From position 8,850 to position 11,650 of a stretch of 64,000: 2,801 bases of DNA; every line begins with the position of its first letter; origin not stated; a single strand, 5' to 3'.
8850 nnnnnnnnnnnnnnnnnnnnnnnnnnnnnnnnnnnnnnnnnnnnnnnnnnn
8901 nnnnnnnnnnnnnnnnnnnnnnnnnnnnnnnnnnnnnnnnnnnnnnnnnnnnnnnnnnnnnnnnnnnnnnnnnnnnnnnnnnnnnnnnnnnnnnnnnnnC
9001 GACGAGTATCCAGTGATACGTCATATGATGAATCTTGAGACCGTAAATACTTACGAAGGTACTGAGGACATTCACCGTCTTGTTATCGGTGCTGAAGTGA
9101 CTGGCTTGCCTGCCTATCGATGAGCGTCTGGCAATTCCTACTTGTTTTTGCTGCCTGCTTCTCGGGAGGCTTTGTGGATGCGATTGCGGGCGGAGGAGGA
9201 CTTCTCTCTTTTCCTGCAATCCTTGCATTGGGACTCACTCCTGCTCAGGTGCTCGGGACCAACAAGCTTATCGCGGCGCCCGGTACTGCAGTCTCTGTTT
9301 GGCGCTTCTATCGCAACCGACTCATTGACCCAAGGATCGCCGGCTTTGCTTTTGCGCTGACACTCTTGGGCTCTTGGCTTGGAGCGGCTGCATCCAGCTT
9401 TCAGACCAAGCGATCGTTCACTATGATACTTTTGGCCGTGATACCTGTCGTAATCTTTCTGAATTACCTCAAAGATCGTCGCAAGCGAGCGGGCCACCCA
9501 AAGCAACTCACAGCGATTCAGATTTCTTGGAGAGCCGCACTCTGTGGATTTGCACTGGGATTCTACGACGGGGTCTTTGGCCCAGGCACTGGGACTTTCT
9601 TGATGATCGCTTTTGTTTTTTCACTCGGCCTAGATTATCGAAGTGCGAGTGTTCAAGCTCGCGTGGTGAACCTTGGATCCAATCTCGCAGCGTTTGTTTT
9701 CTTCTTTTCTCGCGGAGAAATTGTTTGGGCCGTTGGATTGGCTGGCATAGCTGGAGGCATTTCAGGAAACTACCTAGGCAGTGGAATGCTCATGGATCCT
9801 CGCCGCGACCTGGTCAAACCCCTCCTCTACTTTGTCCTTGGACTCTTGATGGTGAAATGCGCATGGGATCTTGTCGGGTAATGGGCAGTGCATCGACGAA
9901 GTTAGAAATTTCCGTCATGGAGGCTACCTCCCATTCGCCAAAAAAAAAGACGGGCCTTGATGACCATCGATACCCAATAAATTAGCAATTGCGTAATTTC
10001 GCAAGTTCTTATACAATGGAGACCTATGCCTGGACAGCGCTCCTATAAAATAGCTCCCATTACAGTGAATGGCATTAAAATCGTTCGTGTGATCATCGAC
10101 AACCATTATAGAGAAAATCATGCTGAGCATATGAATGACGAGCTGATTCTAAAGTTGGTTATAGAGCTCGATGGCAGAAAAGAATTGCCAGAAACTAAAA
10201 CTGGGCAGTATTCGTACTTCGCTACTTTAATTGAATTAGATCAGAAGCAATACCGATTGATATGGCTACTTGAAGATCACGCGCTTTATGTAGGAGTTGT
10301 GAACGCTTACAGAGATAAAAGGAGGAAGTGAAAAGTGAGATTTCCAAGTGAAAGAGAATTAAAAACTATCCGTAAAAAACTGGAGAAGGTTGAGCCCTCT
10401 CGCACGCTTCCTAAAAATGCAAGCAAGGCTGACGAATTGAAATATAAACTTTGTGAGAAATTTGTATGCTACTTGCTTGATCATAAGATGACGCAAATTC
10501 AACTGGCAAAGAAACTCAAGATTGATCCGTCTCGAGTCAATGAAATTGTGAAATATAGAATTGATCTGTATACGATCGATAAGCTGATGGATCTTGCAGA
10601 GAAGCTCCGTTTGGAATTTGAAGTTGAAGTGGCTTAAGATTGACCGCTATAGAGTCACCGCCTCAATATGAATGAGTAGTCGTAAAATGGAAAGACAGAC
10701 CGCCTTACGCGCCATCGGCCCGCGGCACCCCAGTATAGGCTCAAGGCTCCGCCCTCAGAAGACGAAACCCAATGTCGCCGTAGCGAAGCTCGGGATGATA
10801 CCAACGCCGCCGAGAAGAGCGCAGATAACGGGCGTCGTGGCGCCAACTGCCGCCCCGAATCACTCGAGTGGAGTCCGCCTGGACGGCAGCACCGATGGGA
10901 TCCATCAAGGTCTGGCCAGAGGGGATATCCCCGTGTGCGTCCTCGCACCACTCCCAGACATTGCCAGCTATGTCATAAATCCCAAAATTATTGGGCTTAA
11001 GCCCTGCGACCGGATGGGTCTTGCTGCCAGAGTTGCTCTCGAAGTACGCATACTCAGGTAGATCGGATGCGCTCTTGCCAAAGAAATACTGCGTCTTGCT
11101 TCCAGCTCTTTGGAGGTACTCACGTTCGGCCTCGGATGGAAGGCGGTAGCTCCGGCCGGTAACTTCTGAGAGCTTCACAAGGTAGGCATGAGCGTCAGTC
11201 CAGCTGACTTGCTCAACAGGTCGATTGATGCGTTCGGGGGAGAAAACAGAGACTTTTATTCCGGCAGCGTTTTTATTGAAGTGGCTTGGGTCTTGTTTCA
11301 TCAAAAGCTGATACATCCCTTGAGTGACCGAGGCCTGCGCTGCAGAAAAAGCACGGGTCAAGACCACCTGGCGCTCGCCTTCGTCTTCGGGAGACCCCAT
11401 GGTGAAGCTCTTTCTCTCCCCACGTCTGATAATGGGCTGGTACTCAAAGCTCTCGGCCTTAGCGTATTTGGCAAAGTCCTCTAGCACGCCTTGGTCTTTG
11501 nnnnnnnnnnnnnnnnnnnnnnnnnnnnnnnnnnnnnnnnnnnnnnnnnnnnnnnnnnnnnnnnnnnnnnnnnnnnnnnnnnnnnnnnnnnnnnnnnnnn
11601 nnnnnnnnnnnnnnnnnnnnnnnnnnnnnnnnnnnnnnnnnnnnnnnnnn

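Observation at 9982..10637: AT-rich toxin-antitoxin islet: DUF4258-like toxin followed by XRE-HTH antitoxin, with palindromic operator overlapping the promoter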

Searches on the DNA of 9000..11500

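Call 63: search_rna_families(source=window, start=9000, end=11500, threshold=evalue, max_evalue=1)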
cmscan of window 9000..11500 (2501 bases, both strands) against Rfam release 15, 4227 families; matches with E-value up to 1: 0.
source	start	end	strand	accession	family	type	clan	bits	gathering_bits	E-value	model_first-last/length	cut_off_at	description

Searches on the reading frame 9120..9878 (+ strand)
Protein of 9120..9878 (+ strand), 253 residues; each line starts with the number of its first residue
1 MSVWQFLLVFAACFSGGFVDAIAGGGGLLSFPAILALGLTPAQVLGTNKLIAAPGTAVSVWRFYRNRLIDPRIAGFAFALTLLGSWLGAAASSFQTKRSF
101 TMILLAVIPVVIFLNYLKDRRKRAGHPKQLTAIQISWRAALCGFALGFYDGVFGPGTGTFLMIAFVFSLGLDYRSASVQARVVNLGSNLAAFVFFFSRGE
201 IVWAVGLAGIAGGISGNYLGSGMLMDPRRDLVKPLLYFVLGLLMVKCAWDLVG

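Call 108: find_related_loci(query=window:9120-9878:+, collection=metagenome_contigs, flank=3000)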
Query window:9120-9878:+ (253 aa) in metagenome_contigs; peptide patterns used: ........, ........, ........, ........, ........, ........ (x = any residue, [..] = any of these).
600 stretches matched a pattern, but none encodes a relative of the query by tblastn (E <= 1e-3).
